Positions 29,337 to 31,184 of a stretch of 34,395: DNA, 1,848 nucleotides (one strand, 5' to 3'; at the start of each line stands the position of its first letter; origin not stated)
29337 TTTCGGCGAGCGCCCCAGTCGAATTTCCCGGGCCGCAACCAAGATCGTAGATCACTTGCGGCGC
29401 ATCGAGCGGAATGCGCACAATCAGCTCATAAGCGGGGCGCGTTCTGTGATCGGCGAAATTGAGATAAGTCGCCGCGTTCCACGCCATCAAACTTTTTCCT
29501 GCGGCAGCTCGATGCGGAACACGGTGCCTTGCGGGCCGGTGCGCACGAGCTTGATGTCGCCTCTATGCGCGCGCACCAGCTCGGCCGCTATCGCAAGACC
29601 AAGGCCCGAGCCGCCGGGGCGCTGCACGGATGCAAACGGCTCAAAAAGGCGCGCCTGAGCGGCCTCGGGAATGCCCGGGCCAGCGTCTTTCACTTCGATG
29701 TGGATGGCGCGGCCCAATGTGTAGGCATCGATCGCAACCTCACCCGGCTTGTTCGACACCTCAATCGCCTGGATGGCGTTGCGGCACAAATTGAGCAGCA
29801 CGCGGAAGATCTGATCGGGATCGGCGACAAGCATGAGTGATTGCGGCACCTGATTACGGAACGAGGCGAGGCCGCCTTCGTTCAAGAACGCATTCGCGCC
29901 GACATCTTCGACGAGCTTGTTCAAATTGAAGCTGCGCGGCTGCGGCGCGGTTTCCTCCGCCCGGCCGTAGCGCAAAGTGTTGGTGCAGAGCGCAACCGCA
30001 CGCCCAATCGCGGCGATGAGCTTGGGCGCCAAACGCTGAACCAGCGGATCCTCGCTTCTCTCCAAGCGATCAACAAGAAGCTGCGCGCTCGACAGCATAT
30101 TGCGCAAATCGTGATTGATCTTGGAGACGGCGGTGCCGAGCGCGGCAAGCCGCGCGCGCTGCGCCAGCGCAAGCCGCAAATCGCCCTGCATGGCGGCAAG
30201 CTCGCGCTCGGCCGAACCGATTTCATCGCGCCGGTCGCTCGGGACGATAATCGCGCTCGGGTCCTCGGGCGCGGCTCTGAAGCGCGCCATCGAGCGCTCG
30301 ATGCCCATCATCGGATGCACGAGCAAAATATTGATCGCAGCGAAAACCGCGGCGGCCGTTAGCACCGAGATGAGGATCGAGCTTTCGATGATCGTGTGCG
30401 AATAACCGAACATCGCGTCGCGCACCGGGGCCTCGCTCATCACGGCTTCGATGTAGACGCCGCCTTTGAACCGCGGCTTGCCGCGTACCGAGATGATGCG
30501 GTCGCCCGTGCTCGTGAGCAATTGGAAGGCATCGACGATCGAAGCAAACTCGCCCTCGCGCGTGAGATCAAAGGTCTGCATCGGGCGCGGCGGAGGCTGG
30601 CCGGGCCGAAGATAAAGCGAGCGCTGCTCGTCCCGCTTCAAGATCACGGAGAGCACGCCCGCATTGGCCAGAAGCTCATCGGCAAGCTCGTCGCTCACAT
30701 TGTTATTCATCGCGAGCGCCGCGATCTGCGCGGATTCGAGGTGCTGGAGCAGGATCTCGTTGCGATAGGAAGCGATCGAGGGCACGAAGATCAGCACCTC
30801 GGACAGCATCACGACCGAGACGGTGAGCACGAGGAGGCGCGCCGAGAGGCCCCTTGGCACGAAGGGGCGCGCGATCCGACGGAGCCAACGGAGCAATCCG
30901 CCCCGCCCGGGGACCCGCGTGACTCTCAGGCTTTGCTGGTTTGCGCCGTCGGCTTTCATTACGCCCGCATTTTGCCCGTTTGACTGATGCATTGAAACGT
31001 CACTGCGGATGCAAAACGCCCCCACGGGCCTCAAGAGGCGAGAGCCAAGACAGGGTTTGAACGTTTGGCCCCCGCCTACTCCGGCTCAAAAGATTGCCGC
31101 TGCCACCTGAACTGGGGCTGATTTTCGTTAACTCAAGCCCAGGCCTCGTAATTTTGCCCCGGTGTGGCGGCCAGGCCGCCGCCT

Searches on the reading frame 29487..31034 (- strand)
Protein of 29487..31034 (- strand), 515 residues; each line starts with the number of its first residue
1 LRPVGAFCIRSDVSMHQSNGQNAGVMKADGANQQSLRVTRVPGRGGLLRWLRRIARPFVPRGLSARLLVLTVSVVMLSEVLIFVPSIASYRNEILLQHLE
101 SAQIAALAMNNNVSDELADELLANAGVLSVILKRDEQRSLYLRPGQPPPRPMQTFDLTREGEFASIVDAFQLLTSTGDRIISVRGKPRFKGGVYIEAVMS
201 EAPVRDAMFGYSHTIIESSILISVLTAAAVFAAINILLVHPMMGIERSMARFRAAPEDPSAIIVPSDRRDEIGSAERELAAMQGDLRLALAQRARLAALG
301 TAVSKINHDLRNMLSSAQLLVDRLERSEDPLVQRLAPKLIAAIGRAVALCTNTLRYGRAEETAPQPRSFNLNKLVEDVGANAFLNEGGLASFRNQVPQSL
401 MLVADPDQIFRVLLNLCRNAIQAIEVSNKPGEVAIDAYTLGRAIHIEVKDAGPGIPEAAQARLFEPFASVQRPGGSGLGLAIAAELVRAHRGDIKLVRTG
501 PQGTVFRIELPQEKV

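Call 9: search_protein_families(library=pfam, proteins=[window:29487-31034:-], max_evalue=0.001)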
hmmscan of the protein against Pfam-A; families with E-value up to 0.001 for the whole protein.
window:29487-31034:- (515 aa): 3 families
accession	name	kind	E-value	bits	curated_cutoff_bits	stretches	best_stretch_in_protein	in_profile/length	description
PF02518.31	HATPase_c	-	2.6e-23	83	26.4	1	405-513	2-110/111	Histidine kinase-, DNA gyrase B-, and HSP90-like ATPase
PF13581.12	HATPase_c_2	-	4.8e-06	27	27.4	1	416-507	39-124/127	Histidine kinase-like ATPase domain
PF00512.31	HisKA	-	0.00028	21.3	26.9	1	300-361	3-65/66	His Kinase A (phospho-acceptor) domain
